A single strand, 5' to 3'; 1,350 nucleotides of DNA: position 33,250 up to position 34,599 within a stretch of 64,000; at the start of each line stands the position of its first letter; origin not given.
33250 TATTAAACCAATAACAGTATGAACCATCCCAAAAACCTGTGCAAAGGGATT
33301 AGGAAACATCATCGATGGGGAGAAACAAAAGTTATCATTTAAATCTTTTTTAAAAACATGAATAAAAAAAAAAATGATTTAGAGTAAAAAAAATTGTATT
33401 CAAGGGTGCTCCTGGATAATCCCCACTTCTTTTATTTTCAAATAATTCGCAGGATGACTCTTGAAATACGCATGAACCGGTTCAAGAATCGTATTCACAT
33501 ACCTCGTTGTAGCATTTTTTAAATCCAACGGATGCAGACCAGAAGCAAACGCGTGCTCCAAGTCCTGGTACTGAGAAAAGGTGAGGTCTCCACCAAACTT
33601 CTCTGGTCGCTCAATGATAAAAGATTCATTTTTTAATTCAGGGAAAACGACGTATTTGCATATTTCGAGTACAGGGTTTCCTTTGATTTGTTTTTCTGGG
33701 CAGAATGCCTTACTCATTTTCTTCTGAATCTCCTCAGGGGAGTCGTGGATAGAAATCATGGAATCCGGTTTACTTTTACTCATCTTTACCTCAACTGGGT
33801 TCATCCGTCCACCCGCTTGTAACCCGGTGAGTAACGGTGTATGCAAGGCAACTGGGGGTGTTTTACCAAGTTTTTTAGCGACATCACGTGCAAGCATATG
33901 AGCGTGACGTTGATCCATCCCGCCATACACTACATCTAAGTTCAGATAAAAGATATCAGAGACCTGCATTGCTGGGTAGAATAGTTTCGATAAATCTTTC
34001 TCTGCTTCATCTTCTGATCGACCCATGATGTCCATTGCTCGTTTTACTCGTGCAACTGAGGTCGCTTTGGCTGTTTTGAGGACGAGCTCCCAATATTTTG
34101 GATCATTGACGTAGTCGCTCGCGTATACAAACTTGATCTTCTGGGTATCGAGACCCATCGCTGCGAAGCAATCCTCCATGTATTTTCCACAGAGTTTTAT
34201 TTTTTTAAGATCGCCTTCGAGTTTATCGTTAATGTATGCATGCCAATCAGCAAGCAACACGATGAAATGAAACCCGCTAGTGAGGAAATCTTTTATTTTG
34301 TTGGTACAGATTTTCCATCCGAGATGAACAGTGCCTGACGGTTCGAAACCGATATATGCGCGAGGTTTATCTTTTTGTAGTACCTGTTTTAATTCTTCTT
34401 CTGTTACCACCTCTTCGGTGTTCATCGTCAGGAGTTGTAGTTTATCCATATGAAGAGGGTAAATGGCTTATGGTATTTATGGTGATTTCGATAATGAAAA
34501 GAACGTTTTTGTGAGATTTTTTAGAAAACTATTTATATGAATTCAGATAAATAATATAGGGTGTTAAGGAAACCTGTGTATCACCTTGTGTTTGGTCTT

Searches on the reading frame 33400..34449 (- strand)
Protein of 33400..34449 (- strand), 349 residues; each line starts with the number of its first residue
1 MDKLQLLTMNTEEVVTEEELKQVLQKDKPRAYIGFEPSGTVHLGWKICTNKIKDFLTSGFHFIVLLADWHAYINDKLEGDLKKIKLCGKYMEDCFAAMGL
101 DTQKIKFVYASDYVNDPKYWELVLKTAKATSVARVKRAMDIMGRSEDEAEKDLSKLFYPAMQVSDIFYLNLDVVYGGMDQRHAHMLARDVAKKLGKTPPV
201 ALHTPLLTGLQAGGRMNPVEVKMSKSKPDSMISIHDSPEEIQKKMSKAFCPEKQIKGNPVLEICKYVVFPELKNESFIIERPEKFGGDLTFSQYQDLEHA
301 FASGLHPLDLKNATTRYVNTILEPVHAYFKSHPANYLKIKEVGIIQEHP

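Call 39: search_protein_families(library=pfam, proteins=[window:33400-34449:-], max_evalue=0.001)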
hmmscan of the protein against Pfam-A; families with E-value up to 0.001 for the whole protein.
window:33400-34449:- (349 aa): 1 family
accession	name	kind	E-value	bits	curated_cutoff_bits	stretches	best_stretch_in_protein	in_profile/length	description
PF00579.31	tRNA-synt_1b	-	9.3e-53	179.9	21.1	1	26-322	3-291/292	tRNA synthetases class I (W and Y)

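Call 63: find_homologous_proteins(query=window:33400-34449:-, max_evalue=1e-30)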
Query window:33400-34449:- (349 aa): 6812 proteins with E <= 1e-30 among 8000 candidates; the best 120 are listed.
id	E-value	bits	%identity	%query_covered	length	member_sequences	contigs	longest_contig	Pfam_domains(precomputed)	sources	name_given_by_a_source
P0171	1.2e-235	799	100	100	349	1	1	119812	PF00579.32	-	-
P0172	2.2e-194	663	81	99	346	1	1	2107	PF00579.32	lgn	-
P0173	6.0e-194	662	82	99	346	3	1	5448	PF00579.32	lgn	-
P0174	4.0e-193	659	81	99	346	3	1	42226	PF00579.32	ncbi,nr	ncbi:MAG: tyrosine--tRNA ligase [Euryarchaeota archaeon]|nr:tyrosine--tRNA ligase [Euryarchaeota arc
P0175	3.9e-192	656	81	98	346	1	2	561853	PF00579.32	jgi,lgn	-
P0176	5.1e-192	655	79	99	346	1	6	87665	PF00579.32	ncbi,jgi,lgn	-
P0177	8.7e-191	651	79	99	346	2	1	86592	PF00579.32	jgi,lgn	jgi:tyrosyl-tRNA synthetase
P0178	1.1e-190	651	80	99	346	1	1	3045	PF00579.32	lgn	-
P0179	3.1e-190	650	79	99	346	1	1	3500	PF00579.32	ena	-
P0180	1.8e-189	647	79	99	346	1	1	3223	PF00579.32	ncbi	-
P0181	2.2e-189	647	79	99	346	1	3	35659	PF00579.32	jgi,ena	-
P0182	2.5e-189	647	79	99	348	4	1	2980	PF00579.32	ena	-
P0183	2.7e-189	646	77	99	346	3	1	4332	PF00579.32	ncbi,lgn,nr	ncbi:MAG: tyrosine--tRNA ligase [Candidatus Thermoplasmatota archaeon]|nr:tyrosine--tRNA ligase [Can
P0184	2.9e-189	646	79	99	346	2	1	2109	PF00579.32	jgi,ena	-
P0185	4.1e-189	646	79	99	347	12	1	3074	PF00579.32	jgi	-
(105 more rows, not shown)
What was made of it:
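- Closest known: Secreted cysteine peptidases of sediment Thermoplasmatota. Same: The same phylum-level lineage (call 63).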
